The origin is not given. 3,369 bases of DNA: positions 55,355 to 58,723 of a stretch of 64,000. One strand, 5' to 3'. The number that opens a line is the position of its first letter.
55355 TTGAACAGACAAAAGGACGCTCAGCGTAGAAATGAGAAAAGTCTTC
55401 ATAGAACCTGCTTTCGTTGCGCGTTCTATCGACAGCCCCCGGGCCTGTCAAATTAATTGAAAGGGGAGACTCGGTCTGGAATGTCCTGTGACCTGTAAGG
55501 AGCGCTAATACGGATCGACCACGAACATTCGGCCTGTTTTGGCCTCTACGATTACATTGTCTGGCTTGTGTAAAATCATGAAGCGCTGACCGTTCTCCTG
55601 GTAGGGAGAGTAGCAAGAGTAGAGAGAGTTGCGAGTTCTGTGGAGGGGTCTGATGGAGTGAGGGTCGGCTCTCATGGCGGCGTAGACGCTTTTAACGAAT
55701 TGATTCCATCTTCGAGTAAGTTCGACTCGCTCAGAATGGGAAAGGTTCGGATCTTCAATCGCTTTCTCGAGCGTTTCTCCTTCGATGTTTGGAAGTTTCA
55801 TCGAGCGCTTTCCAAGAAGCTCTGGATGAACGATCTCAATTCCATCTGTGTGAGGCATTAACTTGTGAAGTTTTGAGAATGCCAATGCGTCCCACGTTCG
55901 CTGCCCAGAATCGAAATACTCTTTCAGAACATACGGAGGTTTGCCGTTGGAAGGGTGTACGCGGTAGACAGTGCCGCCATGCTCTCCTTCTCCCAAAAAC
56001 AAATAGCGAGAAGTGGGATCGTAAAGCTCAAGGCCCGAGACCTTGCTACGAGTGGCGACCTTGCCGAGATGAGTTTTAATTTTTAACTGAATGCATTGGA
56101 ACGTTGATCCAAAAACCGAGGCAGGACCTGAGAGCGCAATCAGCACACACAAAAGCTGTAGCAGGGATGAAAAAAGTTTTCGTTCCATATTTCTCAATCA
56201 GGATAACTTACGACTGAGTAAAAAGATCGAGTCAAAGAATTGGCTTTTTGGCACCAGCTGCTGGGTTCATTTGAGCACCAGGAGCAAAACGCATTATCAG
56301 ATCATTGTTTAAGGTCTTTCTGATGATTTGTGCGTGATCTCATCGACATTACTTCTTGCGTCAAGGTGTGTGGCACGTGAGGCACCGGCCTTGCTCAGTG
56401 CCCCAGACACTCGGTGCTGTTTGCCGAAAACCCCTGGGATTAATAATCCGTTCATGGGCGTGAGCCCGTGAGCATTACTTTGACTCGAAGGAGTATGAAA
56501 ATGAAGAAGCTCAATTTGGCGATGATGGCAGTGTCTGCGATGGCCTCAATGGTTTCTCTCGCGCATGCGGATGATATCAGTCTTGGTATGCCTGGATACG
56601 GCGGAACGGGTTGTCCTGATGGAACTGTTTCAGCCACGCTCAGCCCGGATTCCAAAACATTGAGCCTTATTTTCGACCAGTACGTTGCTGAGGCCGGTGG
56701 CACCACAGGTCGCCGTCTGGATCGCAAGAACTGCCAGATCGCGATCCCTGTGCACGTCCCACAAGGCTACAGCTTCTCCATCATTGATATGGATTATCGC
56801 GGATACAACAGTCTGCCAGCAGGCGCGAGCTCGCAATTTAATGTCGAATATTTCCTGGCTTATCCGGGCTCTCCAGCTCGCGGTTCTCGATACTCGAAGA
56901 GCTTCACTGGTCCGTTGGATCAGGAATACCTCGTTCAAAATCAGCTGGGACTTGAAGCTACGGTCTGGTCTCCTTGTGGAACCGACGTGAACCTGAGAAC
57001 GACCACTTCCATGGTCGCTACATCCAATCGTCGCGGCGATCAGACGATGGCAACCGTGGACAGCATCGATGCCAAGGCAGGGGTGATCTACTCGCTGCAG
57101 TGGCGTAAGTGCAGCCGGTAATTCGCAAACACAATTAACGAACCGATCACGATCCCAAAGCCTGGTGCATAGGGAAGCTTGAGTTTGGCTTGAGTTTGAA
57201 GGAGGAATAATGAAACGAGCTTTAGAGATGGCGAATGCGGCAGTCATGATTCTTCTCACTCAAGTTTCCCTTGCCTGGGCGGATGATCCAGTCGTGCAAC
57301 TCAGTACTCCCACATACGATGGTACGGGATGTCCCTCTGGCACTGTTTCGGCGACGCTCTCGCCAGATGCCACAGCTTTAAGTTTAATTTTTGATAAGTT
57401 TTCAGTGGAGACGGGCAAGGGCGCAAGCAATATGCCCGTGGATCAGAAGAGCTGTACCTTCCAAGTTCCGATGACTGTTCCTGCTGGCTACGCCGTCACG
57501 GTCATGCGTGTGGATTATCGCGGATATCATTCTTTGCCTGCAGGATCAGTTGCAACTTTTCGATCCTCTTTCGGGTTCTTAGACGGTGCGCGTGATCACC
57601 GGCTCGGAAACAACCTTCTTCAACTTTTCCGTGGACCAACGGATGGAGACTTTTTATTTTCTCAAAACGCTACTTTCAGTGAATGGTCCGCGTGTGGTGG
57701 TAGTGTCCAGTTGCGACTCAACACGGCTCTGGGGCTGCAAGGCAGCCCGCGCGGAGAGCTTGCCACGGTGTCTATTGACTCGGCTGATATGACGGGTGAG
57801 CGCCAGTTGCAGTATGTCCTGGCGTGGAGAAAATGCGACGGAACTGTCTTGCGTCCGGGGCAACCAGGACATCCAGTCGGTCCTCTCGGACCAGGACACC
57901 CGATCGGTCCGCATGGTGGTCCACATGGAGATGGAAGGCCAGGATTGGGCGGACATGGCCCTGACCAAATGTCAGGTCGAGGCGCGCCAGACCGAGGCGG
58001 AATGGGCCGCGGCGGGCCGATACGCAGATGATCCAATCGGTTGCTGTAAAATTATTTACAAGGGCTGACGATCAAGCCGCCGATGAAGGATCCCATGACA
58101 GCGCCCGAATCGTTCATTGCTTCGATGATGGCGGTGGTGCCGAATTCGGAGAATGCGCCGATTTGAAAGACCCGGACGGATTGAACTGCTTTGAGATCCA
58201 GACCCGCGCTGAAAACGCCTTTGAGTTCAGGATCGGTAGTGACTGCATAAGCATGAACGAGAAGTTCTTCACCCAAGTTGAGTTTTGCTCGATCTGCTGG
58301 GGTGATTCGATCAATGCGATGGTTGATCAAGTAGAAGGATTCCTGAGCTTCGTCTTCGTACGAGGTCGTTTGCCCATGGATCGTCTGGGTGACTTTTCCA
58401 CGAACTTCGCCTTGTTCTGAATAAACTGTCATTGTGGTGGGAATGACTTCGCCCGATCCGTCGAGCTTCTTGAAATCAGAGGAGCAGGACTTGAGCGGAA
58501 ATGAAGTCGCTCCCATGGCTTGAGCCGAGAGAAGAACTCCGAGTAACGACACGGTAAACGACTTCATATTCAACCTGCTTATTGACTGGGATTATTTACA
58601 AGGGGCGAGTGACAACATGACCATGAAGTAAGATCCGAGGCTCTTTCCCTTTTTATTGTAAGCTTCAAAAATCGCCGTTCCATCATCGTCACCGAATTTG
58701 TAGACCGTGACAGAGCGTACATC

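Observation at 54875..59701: Array of two small secreted-protein families (4 paralogs of KTC...PCK proteins; 2 tandem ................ proteins)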

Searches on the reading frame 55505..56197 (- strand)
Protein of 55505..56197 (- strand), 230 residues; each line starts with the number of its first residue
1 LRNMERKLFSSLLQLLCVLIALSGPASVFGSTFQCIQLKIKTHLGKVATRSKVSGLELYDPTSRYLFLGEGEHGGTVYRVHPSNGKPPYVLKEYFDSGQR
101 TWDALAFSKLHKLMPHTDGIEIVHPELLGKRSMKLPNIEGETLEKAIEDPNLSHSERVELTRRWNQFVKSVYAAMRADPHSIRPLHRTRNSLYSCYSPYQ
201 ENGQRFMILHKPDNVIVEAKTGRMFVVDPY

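Call 3: search_protein_families(library=pfam, proteins=[window:55505-56197:-], max_evalue=0.1)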
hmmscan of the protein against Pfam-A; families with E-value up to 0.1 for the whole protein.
window:55505-56197:- (230 aa): 1 family
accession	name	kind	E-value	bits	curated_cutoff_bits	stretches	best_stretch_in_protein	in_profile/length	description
PF08940.17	DUF1918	-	0.011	15.7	24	1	68-92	16-40/58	Domain of unknown function (DUF1918)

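Call 4: search_protein_families(library=ncbifam, proteins=[window:55505-56197:-], max_evalue=0.1)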
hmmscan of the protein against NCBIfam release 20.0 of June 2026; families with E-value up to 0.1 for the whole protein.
window:55505-56197:- (230 aa): 1 family
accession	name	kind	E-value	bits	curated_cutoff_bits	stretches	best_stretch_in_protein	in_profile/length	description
NF047741.1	antiphage_MADS6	equivalog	0.015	13.9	460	1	68-161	503-597/612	methylation-associated defense system protein kinase MAD6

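Call 52: search_solved_structures(query=window:55505-56197:-, max_evalue=10, show_alignments=2)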
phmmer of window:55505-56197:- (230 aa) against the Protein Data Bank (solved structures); distinct sequences matched with E-value up to 10: 4.
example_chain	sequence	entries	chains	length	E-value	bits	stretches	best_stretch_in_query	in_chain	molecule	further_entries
1woy_A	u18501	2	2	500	0.85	12.3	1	40-107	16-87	Methionyl-tRNA synthetase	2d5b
1a8h_A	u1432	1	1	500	0.85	12.3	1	40-107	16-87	METHIONYL-TRNA SYNTHETASE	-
3vu8_A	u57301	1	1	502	0.86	12.3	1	40-107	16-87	Methionine--tRNA ligase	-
2d54_A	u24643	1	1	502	0.86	12.3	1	40-107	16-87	Methionyl-tRNA synthetase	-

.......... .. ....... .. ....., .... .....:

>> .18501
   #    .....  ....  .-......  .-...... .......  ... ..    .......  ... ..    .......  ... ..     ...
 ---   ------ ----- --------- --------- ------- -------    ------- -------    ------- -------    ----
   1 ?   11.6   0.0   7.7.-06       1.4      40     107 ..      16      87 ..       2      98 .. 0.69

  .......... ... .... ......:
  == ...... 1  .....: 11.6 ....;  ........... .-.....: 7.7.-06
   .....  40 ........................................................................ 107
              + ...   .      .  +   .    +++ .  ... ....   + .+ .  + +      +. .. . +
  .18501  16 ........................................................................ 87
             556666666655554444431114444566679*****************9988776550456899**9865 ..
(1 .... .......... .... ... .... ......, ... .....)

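Call 53: find_homologous_proteins(query=window:55505-56197:-, max_evalue=0.001)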
Query window:55505-56197:- (230 aa): 6 proteins with E <= 0.001 among 128 candidates.
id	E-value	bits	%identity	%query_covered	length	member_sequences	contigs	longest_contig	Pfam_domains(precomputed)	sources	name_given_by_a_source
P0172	8.9e-151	518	100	99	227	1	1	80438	-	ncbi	ncbi:MAG: hypothetical protein ACJ763_04375 [Bdellovibrionia bacterium]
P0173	4.5e-85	303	63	91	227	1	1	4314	-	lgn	-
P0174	1.4e-66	242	53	99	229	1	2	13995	-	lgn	-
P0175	1.7e-52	196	45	93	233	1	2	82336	-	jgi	jgi:hypothetical protein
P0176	6.7e-49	184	43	99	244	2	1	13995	-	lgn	-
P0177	5.3e-38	149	40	98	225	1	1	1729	-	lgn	-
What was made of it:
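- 55505..56188 (-): Exported truncated kinase-like protein: 227 aa from the ATG, 230 aa from the TTG at 56197. Only 6 homologs were found (call 53).
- Closest known: Eukaryotic-like Ser/Thr protein kinases. Different: Only 6 homologs are known (call 53).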

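Call 66: predict_structure(alignment_id=A5)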
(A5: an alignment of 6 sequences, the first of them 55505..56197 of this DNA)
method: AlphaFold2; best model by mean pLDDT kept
length: 230 residues; sequences in the alignment: 6
mean_pLDDT: 82.6   pTM: 0.73
mean pLDDT of the five models: 82.6, 81.3, 77.9, 75.9, 74.2
residues with pLDDT >= 90: 135; 70-90: 48; 50-70: 24; < 50: 23
segments of 3 or more residues with pLDDT < 50: 1-7, 21-36
pLDDT, mean of each block of 10 residues (from residue 1): 49 56 39 44 77 90 91 82 92 92 94 91 94 91 90 92 95 94 85 93 91 89 89
secondary structure, 60 per line:
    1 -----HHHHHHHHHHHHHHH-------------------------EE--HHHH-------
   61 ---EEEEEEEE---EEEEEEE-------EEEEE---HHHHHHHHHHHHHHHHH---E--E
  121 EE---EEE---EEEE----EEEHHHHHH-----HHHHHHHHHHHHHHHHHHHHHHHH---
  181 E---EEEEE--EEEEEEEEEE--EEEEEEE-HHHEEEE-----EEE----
elements in order: H6-20 H50-53 E64-71 E75-81 E89-93 H97-113 E120-122 E126-128 E132-135 E140-142 H143-148 H154-177 E185-189 E192-201 E204-210 E215-218 E224-226
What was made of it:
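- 55505..56188 (-): The AlphaFold model has pLDDT 82.6 (call 66).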

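Call 69: fold_search(model_id=the predicted structure, library=pdb)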
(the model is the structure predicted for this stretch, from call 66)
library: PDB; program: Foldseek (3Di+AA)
matches with E <= 10: 1980; with E <= 0.001: 14
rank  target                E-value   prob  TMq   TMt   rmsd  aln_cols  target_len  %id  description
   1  9d4w_A                3.5e-04  1.00  0.37  0.31  10.7       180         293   15  Structure of PAK1 in complex with compound 12 (released 2025-04-02)
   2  5v62_A                4.2e-04  1.00  0.45  0.31   5.5       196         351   15  Phospho-ERK2 bound to bivalent inhibitor SBP3 (released 2017-07-26)
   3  9d51_B                4.2e-04  1.00  0.41  0.34   7.7       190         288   15  Structure of PAK2 in complex with compound 12 (released 2025-04-02)
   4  3fv8                  5.0e-04  1.00  0.41  0.30   4.9       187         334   14  JNK3 bound to piperazine amide inhibitor, SR2774. (released 2009-04-07)
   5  4ow8                  5.6e-04  1.00  0.41  0.36   5.1       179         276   14  Crystal structure of kinase domain of PknA from Mtb (released 2015-02-04)
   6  9mmp_B                6.3e-04  1.00  0.39  0.34   5.6       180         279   17  Cryo-EM structure of CRAF/MEK1/14-3-3 complex (autoinhibited conformation) (released 2025-09-10)
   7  4x3f_A                6.7e-04  1.00  0.39  0.34   6.3       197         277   16  Crystal structure of the intracellular domain of the M. tuberculosis Ser/Thr kinase PknA (released 2015-01-21)
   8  4x3f_C                7.1e-04  1.00  0.40  0.34   5.3       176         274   15  Crystal structure of the intracellular domain of the M. tuberculosis Ser/Thr kinase PknA (released 2015-01-21)
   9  4xoz                  7.1e-04  1.00  0.43  0.31   5.8       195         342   15  Crystal structure of ERK2 in complex with an inhibitor (released 2015-08-12)
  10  4x3f_B                7.5e-04  1.00  0.39  0.34   6.3       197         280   16  Crystal structure of the intracellular domain of the M. tuberculosis Ser/Thr kinase PknA (released 2015-01-21)
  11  6ylc_A                8.9e-04  1.00  0.43  0.36   4.3       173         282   16  Biochemical, Cellular and Structural Characterization of Novel ERK3 Inhibitors (released 2020-09-23)
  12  2h9v                  8.9e-04  1.00  0.44  0.29   6.4       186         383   14  Structural basis for induced-fit binding of Rho-kinase to the inhibitor Y27632 (released 2006-12-05)
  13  6gjd                  8.9e-04  1.00  0.44  0.31   5.8       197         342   15  Erk2 signalling protein (released 2019-01-02)
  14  4n4s_A                9.5e-04  1.00  0.45  0.32   5.5       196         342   15  A Double Mutant Rat Erk2 in Complex With a Pyrazolo[3,4-d]pyrimidine Inhibitor (released 2014-04-16)
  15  2ojg                  1.1e-03  1.00  0.41  0.30   5.3       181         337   15  Crystal structure of ERK2 in complex with N,N-dimethyl-4-(4-phenyl-1H-pyrazol-3-yl)-1H-pyrrole-2-carboxamide (released 2007-02-06)
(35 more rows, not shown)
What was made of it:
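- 55505..56188 (-): The Foldseek top 50 are protein kinases, pseudokinases and one aminoglycoside phosphotransferase, at probability 0.99-1.0 (call 69).
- On Protein kinase-like superfamily (230-aa ORF): The Foldseek PDB top 50 are protein kinases, pseudokinases and APH(3'), at probability 0.99-1.0, E = 3.5e-4 to 1.7e-3, with 172-250 aligned columns (call 69).
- Closest known: Eukaryotic-like Ser/Thr protein kinases. Same: Its model matches kinase structures at Foldseek probability 0.99-1.0 (call 69).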

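Call 70: find_encoding_contigs(protein=P0174, flank=8000, max_places=2)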
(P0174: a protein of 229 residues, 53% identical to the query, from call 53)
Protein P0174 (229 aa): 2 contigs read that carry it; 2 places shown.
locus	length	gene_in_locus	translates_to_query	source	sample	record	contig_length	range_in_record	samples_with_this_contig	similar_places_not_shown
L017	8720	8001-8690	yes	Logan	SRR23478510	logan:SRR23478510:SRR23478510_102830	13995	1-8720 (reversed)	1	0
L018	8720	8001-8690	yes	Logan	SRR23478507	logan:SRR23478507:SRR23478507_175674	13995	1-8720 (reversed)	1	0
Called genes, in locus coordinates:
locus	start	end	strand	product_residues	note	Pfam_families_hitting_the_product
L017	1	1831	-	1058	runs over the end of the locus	PF00384:Molybdopterin, PF12797:Fer4_2 (weak), PF12838:Fer4_7, PF13183:Fer4_8 (faint), PF13237:Fer4_10 (faint), PF13247:Fer4_11, PF12838:Fer4_7 (weak)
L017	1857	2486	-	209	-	PF02085:Cytochrom_CIII (faint), PF22113:Mtrc-MtrF_II-IV_dom (faint), PF14522:Cytochrome_C7, PF14537:Cytochrom_c3_2 (weak)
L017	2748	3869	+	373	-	PF01522:Polysacc_deac_1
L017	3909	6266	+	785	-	-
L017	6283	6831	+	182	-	PF07027:DUF1318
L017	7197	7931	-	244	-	-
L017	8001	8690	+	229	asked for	-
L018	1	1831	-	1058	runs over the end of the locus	PF00384:Molybdopterin, PF12797:Fer4_2 (weak), PF12838:Fer4_7, PF13183:Fer4_8 (faint), PF13237:Fer4_10 (faint), PF13247:Fer4_11, PF12838:Fer4_7 (weak)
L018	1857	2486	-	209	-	PF02085:Cytochrom_CIII (faint), PF22113:Mtrc-MtrF_II-IV_dom (faint), PF14522:Cytochrome_C7, PF14537:Cytochrom_c3_2 (weak)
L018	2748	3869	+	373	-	PF01522:Polysacc_deac_1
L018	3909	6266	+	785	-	-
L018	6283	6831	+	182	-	PF07027:DUF1318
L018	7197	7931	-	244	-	-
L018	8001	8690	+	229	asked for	-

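Call 71: find_encoding_contigs(protein=P0173, flank=5000, max_places=2)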
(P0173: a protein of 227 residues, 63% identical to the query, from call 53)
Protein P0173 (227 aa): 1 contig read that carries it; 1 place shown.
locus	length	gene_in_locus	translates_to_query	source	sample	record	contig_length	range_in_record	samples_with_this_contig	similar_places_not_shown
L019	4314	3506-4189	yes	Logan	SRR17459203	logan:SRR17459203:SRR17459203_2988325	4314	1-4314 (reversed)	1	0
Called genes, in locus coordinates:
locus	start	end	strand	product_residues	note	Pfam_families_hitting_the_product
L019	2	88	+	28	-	?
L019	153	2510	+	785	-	-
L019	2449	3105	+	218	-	PF07027:DUF1318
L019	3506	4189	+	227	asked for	-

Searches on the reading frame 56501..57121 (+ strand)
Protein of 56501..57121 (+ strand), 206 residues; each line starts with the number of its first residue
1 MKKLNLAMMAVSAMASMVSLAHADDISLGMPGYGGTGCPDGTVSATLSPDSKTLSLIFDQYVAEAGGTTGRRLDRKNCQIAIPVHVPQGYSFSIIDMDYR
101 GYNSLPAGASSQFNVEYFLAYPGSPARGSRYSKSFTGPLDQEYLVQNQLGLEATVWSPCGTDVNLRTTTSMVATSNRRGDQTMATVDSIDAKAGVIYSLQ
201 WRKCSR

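Call 3: search_protein_families(library=pfam, proteins=[window:56501-57121:+], max_evalue=0.1)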
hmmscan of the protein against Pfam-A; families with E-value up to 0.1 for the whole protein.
window:56501-57121:+ (206 aa): 1 family
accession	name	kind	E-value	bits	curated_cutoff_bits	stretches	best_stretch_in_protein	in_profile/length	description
PF14273.11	DUF4360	-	3.9e-50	170.6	27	1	28-204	5-178/178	Domain of unknown function (DUF4360)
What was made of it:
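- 56501..57121 (+): DUF4360a: an exported 206-aa DUF4360 protein with four conserved Cys. An alternative ATG start lies at 56495. Pfam PF14273, E = 3.9e-50, 170.6 bits against a cut-off of 27 (call 3).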

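Call 4: search_protein_families(library=ncbifam, proteins=[window:56501-57121:+], max_evalue=0.1)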
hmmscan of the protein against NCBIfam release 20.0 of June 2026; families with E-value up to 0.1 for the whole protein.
window:56501-57121:+ (206 aa): 0 families

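Call 51: search_solved_structures(query=window:56501-57121:+, max_evalue=1, show_alignments=1)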
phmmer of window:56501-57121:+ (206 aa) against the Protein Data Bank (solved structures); distinct sequences matched with E-value up to 1: 13.
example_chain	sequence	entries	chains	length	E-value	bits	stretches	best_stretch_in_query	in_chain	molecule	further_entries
8ima_A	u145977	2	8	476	0.47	13.3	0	125-177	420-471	Glutaminase kidney isoform, mitochondrial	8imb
8bsl_A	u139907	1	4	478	0.47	13.3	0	125-177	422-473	Glutaminase kidney isoform, mitochondrial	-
3unw_A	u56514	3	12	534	0.5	13.2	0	125-179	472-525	Glutaminase kidney isoform, mitochondrial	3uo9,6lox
5d3o_A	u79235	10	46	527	0.59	13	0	125-177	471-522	Glutaminase kidney isoform, mitochondrial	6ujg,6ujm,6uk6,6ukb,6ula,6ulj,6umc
6ul9_A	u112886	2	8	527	0.59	13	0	125-177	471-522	Glutaminase kidney isoform, mitochondrial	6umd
5i94_A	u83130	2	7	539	0.62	12.9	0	125-177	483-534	Glutaminase kidney isoform, mitochondrial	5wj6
5wj6_B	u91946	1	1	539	0.62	12.9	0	125-177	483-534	Glutaminase kidney isoform, mitochondrial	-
5fi2_A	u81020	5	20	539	0.62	12.9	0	125-177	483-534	Glutaminase kidney isoform, mitochondrial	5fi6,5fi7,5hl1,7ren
7sbm_A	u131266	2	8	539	0.62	12.9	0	125-177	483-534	Isoform 3 of Glutaminase kidney isoform, mitochondrial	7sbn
9pia_A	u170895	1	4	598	0.67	12.8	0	125-177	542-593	Isoform 3 of Glutaminase kidney isoform, mitochondrial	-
8szj_A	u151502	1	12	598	0.67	12.8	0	125-177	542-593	Glutaminase kidney isoform, mitochondrial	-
3ss3_A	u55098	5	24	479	0.68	12.8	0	125-178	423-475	Glutaminase C | Glutaminase kidney isoform, mitochondrial | Isoform 2 of Glutaminase kidney isoform, mitochondrial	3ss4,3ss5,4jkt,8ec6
5cxp_A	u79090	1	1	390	0.83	12.5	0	100-182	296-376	Possible xylan degradation enzyme (Glycosyl hydrolase family 30-like domain and Ricin B-li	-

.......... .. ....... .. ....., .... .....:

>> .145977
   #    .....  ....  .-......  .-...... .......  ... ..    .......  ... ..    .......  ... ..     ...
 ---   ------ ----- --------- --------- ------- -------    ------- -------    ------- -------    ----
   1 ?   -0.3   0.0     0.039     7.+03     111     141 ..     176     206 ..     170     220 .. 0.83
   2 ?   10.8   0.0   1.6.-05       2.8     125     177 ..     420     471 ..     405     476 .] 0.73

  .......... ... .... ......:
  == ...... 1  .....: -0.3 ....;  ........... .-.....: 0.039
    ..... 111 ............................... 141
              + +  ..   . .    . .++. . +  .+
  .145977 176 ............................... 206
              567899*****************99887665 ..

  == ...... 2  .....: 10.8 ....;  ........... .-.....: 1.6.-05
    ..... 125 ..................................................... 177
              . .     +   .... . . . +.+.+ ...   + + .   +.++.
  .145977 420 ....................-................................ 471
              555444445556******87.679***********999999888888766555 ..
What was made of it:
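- Closest known: DUF4360. Different: They are not detectably similar in sequence to any PDB chain, including 8OKH (call 51).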

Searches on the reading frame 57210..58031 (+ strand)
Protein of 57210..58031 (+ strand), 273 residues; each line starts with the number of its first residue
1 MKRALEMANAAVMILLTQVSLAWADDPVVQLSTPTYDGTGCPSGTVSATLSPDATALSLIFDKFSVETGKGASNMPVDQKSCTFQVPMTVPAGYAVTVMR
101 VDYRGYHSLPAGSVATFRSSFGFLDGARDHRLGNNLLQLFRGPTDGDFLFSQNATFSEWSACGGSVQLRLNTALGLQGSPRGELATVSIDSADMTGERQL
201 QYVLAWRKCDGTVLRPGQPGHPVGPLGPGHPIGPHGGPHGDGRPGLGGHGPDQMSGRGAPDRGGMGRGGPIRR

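Call 3: search_protein_families(library=pfam, proteins=[window:57210-58031:+], max_evalue=0.1)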
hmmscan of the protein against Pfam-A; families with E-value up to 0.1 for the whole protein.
window:57210-58031:+ (273 aa): 1 family
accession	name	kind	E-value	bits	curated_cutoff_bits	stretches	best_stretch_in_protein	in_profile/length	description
PF14273.11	DUF4360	-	1.3e-36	126.5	27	1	29-209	3-178/178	Domain of unknown function (DUF4360)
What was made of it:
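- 57210..58031 (+): DUF4360b: a 273-aa DUF4360 protein. The domain covers residues 29-209, followed by a Gly/Pro/His-rich tail at about 57837-58028. Pfam E = 1.3e-36 (call 3).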

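Call 4: search_protein_families(library=ncbifam, proteins=[window:57210-58031:+], max_evalue=0.1)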
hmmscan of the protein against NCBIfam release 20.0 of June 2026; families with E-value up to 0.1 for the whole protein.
window:57210-58031:+ (273 aa): 0 families

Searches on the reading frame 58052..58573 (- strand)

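Call 3: search_protein_families(library=pfam, proteins=[window:58052-58573:-], max_evalue=0.1)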
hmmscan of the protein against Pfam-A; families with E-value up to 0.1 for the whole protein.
window:58052-58573:- (173 aa): 1 family
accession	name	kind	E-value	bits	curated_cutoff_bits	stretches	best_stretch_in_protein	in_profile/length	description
PF06438.17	HasA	-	0.062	13.4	26.3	1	11-93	97-176/206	Heme-binding protein A (HasA)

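Call 4: search_protein_families(library=ncbifam, proteins=[window:58052-58573:-], max_evalue=0.1)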
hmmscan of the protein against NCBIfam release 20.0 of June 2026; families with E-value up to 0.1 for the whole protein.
window:58052-58573:- (173 aa): 0 families
